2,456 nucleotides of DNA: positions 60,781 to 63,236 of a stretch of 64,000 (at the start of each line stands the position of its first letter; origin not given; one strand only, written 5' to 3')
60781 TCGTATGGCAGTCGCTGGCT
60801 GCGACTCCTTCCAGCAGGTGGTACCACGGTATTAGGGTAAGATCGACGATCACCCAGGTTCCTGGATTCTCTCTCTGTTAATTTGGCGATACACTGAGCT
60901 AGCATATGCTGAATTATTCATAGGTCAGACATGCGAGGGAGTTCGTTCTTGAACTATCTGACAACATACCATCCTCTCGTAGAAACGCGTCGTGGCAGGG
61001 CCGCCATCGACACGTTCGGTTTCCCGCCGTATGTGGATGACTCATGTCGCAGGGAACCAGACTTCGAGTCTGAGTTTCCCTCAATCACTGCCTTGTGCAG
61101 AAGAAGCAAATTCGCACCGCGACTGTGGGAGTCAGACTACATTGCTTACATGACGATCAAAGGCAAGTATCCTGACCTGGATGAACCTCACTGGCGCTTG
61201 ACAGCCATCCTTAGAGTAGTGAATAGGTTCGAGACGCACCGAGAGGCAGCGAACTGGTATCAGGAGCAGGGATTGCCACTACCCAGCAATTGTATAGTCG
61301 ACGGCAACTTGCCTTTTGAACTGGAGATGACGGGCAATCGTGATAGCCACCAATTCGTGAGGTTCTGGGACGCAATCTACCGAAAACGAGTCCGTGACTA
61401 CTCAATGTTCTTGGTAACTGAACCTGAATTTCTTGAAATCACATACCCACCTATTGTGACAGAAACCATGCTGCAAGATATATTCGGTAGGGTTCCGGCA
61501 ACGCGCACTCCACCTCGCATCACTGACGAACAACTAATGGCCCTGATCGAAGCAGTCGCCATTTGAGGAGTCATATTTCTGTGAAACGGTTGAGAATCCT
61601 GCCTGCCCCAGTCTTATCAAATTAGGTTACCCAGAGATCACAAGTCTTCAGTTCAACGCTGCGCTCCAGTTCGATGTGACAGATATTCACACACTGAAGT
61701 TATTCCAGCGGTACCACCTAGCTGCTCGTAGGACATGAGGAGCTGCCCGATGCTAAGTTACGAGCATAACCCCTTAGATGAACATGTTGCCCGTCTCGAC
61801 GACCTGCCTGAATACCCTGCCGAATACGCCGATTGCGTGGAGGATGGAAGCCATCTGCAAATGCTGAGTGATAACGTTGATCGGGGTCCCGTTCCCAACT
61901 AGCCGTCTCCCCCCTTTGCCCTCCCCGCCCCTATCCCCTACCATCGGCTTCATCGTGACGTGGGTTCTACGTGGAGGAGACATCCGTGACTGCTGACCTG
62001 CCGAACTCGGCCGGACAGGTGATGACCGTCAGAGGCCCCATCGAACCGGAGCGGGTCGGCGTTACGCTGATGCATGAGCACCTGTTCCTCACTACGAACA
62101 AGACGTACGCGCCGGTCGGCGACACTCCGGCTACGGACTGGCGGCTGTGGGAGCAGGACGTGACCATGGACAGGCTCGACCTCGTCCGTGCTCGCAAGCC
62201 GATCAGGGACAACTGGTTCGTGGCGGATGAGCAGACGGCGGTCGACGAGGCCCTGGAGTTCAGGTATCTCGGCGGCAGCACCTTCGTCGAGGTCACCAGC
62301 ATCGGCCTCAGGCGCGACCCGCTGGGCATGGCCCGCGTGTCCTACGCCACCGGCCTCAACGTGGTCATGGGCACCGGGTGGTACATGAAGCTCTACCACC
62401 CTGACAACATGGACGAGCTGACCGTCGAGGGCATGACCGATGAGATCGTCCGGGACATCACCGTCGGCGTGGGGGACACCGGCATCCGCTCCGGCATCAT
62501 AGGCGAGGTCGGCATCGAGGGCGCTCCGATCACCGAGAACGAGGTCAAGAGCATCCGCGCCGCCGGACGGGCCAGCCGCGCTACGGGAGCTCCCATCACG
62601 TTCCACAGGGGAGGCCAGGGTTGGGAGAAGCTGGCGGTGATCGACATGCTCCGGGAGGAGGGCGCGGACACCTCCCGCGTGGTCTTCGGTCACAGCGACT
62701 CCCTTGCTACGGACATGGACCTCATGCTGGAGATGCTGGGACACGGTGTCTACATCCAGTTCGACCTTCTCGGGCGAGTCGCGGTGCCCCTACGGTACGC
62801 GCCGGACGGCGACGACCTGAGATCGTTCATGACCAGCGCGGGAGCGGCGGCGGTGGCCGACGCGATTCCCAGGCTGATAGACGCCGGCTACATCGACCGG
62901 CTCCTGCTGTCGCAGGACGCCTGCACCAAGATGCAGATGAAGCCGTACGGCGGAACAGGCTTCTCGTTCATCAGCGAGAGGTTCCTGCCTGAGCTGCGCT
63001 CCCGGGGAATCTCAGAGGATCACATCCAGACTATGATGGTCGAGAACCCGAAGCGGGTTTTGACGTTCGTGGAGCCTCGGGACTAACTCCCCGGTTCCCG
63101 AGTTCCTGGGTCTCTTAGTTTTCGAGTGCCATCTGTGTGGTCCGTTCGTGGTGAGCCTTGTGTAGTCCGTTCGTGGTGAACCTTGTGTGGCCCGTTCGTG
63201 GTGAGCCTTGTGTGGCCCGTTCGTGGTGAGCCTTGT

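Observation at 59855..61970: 2.1-kb low-G+C insertion splitting tandem phosphotriesterase paralogues; half of it has no plausible ORF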

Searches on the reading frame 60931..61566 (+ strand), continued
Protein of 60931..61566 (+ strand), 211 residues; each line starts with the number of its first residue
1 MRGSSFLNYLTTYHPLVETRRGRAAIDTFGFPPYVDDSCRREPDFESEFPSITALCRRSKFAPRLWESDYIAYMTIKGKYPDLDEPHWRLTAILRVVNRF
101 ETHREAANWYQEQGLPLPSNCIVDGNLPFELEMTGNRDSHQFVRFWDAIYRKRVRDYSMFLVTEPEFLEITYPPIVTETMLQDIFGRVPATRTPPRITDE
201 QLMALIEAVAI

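Call 102: find_encoding_contigs(protein=P0177, flank=7000, max_places=1)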
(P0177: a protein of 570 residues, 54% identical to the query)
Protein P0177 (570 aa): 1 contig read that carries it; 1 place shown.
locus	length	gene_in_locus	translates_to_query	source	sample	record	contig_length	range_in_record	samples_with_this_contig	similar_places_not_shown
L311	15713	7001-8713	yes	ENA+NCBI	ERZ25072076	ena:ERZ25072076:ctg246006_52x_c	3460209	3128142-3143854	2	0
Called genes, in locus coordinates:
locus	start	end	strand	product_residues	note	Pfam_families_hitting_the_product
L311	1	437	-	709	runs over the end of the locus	PF03030:H_PPase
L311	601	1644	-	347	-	PF00155:Aminotran_1_2, PF04864:Alliinase_C (weak)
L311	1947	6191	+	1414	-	PF02384:N6_Mtase (faint), PF07669:Eco57I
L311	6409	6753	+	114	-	PF01909:NTP_transf_2, PF18765:Polbeta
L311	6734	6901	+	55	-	-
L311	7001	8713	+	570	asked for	-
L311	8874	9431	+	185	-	PF01797:Y1_Tnp (faint)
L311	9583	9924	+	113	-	-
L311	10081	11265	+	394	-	PF13191:AAA_16, PF13173:AAA_14 (faint), PF13401:AAA_22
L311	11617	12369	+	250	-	PF00702:Hydrolase, PF13419:HAD_2, PF13242:Hydrolase_like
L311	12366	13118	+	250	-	PF13489:Methyltransf_23, PF08241:Methyltransf_11, PF08242:Methyltransf_12 (weak), PF13649:Methyltransf_25 (weak), PF13847:Methyltransf_31 (weak)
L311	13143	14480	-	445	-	PF13088:BNR_2, PF02012:BNR (faint)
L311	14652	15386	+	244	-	PF00702:Hydrolase, PF13419:HAD_2, PF13242:Hydrolase_like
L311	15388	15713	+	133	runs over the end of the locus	PF01894:YjbQ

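Call 105: search_protein_families(library=pfam, proteins=[L063:4736-5863:+], max_evalue=0.001)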
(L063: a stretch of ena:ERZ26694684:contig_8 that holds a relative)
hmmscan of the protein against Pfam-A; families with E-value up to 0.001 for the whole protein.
L063:4736-5863:+ (375 aa): 0 families

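Call 111: list_cluster_members(proteins=[P0001])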
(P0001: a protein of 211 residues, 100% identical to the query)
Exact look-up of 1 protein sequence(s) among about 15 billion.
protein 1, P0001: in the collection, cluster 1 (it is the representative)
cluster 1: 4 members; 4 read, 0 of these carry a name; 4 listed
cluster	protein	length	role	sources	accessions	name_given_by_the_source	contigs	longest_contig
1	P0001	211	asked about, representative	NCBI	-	-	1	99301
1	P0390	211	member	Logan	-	-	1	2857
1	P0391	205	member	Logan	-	-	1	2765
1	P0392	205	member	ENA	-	-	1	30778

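Call 112: find_encoding_contigs(protein=P0390, flank=6000, max_places=3)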
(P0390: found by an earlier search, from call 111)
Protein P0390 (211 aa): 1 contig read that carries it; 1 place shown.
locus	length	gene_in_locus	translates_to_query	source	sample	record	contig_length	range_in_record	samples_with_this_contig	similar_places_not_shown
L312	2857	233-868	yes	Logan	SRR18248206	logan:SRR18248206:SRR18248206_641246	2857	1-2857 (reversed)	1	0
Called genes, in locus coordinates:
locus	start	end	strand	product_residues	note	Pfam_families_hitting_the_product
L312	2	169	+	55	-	?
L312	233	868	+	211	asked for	-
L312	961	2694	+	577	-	-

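Call 113: find_encoding_contigs(protein=P0392, flank=8000, max_places=3)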
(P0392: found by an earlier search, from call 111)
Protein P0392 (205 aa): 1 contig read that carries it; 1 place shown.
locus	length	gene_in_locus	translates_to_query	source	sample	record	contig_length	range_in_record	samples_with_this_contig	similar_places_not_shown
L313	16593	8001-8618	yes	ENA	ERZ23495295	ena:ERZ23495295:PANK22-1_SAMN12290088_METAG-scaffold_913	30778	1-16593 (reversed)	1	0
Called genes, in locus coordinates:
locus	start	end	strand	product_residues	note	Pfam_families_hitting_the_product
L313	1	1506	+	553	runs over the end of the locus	PF01061:ABC2_membrane (weak), PF12679:ABC2_membrane_2, PF10920:DUF2705 (faint), PF12698:ABC2_membrane_3 (weak), PF12679:ABC2_membrane_2, PF12730:ABC2_membrane_4, PF12698:ABC2_membrane_3 (weak), PF13346:ABC2_membrane_5 (weak)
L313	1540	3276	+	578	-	PF01019:G_glu_transpept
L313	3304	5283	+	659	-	-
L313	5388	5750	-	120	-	PF00903:Glyoxalase, PF18029:Glyoxalase_6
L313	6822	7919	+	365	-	PF02126:PTE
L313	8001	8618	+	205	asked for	-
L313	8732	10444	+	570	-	-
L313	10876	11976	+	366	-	PF02126:PTE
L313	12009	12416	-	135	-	-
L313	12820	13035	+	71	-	PF02126:PTE (weak)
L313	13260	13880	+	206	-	-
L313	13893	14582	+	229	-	PF02452:PemK_toxin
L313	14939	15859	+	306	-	PF02126:PTE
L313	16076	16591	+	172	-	?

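Call 114: find_encoding_contigs(protein=P0391, flank=6000, max_places=3)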
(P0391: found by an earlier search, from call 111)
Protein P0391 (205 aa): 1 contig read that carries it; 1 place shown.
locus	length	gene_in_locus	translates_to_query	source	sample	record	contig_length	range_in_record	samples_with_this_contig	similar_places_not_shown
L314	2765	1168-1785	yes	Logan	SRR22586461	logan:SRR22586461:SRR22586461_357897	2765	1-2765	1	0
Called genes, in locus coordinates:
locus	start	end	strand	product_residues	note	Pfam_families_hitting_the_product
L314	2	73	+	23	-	?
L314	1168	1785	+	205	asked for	-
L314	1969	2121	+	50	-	-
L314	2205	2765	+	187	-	?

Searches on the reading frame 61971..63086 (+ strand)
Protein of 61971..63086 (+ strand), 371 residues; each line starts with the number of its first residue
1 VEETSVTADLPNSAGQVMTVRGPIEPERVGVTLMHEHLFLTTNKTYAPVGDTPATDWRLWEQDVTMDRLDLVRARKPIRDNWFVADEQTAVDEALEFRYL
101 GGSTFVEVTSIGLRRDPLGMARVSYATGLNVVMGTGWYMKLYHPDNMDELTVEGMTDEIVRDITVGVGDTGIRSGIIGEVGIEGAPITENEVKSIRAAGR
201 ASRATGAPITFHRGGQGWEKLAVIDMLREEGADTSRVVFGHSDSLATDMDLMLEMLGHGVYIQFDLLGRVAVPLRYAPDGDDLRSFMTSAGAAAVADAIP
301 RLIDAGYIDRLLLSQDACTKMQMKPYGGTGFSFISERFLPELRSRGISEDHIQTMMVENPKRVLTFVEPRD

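Call 6: search_protein_families(library=pfam, proteins=[window:61971-63086:+], max_evalue=1)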
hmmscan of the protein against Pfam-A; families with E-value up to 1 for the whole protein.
window:61971-63086:+ (371 aa): 1 family
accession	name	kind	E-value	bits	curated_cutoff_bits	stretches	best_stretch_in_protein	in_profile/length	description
PF02126.24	PTE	-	1.3e-67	228.8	22.4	1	24-365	1-298/298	Phosphotriesterase family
